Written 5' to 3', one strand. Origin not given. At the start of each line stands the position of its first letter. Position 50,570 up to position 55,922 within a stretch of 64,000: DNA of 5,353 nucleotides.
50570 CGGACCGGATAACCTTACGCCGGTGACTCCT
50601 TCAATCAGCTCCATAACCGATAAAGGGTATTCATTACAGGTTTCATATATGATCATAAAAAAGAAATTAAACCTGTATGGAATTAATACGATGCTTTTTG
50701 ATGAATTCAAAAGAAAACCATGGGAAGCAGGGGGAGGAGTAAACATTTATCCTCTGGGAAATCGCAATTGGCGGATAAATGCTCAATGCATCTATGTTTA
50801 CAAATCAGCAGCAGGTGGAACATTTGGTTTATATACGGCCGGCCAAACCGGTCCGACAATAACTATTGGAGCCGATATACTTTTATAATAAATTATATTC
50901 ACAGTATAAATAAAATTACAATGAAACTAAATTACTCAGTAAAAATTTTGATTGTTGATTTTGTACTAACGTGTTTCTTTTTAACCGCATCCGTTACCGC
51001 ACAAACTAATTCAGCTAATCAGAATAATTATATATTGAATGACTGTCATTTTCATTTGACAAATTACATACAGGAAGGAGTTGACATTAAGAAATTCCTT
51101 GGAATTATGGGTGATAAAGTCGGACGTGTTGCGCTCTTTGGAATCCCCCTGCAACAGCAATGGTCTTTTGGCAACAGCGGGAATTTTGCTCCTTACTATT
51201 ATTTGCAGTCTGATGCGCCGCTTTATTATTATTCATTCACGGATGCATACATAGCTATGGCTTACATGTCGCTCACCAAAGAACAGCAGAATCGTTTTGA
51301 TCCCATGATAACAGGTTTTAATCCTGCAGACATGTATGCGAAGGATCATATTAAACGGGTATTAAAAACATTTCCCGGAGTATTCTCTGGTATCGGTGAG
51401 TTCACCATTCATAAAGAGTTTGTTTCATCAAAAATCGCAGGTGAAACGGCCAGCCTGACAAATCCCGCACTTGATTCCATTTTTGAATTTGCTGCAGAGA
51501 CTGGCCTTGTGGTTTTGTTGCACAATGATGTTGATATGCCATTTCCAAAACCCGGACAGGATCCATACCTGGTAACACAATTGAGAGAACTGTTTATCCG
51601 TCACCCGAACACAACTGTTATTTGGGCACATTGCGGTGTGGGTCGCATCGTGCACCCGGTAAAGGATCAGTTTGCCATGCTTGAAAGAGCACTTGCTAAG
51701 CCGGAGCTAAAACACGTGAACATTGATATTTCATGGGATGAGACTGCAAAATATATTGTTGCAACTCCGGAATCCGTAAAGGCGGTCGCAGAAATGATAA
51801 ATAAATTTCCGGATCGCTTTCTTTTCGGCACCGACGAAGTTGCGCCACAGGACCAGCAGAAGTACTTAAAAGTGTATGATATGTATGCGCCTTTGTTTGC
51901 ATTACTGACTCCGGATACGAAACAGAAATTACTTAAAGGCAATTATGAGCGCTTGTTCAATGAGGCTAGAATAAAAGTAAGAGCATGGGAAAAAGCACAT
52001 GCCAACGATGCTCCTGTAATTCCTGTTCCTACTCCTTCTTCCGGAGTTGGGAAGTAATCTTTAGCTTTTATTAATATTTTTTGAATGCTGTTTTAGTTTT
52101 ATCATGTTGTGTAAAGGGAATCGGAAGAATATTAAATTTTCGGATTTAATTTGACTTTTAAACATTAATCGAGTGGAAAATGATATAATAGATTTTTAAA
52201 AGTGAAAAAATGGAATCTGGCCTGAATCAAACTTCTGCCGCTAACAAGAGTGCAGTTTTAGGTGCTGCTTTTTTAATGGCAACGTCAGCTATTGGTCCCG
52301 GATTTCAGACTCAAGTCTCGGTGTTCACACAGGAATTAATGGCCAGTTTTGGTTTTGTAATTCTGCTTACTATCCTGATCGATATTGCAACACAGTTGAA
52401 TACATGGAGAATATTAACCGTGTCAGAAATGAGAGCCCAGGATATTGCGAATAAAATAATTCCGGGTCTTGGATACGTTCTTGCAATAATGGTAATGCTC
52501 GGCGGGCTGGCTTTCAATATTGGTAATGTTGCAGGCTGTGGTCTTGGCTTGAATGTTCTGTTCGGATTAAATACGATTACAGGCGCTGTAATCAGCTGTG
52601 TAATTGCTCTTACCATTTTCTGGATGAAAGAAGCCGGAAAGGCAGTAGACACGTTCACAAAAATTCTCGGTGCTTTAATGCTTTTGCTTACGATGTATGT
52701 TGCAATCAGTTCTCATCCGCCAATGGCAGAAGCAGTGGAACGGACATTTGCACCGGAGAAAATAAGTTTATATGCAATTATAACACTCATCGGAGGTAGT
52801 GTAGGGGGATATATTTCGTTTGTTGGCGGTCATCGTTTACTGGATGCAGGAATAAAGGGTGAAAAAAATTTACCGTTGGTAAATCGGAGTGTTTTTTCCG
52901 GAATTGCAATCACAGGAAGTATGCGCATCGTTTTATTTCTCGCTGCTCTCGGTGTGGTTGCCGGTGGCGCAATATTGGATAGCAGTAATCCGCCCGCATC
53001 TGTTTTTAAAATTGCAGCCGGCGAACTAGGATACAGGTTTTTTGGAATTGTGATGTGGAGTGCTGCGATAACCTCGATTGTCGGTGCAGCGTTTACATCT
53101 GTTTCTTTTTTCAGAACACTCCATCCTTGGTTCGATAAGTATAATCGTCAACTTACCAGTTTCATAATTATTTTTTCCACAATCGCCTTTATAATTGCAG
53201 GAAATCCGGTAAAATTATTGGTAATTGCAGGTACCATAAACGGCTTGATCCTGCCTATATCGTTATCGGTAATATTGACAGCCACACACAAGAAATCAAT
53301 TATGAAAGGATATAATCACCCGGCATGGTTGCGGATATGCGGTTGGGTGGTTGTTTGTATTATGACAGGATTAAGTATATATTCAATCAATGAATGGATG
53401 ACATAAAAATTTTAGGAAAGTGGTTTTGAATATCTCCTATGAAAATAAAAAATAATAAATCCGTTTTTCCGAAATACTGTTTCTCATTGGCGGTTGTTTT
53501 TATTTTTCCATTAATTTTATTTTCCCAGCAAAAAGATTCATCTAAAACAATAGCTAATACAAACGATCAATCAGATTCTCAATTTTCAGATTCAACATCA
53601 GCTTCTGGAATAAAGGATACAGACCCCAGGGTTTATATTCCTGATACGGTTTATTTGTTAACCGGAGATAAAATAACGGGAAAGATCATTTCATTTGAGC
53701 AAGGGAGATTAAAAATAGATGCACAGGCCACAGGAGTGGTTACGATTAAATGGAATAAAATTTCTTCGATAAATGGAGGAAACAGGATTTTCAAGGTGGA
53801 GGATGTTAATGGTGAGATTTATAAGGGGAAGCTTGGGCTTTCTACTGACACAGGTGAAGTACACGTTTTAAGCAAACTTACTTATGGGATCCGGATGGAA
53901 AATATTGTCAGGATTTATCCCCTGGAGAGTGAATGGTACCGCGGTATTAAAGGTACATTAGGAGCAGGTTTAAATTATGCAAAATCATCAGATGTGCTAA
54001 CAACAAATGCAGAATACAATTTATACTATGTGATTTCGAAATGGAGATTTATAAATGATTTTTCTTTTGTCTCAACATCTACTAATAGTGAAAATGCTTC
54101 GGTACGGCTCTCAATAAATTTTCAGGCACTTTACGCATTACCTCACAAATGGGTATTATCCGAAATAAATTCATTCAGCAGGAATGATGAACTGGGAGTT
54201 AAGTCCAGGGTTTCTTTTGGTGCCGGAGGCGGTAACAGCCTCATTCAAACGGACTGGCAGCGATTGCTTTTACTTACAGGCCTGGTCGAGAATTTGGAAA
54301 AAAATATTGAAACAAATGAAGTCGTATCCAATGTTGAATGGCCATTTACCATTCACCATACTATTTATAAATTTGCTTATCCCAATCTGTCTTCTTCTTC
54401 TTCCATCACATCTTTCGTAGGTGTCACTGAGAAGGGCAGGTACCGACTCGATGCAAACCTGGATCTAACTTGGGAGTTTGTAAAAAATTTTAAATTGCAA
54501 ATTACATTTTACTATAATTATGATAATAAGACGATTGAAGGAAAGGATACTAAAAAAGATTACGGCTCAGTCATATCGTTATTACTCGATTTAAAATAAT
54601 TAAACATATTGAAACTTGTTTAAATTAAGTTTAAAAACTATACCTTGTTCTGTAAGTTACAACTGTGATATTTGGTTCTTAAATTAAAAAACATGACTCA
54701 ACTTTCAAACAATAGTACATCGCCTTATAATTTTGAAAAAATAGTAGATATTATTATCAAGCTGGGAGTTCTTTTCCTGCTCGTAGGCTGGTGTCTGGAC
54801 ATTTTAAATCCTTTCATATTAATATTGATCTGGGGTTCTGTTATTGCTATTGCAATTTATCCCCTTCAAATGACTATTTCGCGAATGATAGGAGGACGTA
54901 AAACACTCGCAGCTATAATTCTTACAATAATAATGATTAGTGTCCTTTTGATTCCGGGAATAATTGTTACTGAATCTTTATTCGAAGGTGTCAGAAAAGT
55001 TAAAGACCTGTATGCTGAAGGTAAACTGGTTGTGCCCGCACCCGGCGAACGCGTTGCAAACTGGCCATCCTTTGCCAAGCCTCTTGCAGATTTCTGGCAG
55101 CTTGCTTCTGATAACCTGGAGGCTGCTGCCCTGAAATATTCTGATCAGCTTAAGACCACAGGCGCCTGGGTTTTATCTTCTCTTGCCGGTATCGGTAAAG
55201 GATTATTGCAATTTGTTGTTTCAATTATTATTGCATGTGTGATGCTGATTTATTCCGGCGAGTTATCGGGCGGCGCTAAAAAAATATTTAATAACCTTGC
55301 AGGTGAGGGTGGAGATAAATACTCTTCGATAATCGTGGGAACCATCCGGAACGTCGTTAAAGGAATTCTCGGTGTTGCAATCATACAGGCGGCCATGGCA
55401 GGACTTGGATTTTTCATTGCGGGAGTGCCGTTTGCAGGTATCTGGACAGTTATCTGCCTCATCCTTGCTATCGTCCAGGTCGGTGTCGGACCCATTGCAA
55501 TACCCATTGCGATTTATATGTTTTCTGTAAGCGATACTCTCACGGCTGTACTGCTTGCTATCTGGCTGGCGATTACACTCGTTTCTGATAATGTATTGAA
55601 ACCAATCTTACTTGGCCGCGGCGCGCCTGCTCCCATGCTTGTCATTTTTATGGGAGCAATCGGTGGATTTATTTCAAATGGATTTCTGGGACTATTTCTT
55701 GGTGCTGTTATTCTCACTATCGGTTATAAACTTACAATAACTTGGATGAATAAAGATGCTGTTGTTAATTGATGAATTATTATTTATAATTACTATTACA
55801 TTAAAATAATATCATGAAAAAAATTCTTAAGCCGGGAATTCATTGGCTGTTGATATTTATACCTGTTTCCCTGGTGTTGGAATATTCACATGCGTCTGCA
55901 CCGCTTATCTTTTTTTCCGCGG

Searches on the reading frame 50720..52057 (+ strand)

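Call 35: search_protein_families(library=pfam, proteins=[window:50720-52057:+], max_evalue=0.00001)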
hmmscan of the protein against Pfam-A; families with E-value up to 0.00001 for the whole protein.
window:50720-52057:+ (445 aa): 1 family
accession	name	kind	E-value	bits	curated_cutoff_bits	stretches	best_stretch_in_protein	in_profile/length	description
PF04909.20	Amidohydro_2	-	1.1e-16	61.9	26.4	1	240-413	115-287/289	Amidohydrolase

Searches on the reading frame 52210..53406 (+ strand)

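Call 35: search_protein_families(library=pfam, proteins=[window:52210-53406:+], max_evalue=0.00001)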
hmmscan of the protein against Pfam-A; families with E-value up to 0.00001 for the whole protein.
window:52210-53406:+ (398 aa): 1 family
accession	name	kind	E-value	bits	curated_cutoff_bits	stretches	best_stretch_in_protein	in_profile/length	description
PF01566.24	Nramp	-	1.4e-23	84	29.8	1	49-368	17-353/357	Natural resistance-associated macrophage protein-like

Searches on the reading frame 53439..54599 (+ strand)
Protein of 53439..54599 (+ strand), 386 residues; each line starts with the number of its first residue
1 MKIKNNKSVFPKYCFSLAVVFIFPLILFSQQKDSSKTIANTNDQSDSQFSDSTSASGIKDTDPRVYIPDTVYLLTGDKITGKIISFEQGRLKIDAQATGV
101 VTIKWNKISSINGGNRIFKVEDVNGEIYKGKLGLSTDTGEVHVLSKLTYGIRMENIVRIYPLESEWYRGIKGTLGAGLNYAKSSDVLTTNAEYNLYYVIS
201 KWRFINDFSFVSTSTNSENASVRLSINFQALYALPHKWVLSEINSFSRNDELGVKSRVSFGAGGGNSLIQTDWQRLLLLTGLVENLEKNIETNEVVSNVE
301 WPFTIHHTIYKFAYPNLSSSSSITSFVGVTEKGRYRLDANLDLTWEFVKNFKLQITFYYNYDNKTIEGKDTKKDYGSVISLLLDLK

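Call 35: search_protein_families(library=pfam, proteins=[window:53439-54599:+], max_evalue=0.00001)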
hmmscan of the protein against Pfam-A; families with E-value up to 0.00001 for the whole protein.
window:53439-54599:+ (386 aa): 1 family
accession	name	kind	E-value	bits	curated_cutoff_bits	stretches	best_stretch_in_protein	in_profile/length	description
PF04338.18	DUF481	-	2.1e-12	48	21.1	1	185-380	13-205/210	Protein of unknown function, DUF481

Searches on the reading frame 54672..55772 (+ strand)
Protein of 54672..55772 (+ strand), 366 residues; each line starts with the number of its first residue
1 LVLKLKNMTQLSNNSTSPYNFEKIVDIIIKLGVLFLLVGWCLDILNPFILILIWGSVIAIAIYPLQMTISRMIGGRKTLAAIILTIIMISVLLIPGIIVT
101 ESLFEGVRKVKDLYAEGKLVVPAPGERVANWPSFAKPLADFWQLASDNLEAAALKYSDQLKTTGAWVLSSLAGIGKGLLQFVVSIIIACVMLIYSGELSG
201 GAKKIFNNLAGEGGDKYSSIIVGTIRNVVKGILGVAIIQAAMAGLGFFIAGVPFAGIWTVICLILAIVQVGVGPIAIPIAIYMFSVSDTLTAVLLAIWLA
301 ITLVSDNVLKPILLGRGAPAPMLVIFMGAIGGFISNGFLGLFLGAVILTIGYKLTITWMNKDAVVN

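Call 35: search_protein_families(library=pfam, proteins=[window:54672-55772:+], max_evalue=0.00001)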
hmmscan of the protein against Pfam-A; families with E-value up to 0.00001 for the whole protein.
window:54672-55772:+ (366 aa): 1 family
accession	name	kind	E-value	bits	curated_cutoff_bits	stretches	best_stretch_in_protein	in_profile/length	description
PF01594.21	AI-2E_transport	-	7.3e-34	117.8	34.3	1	32-354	5-322/327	AI-2E family transporter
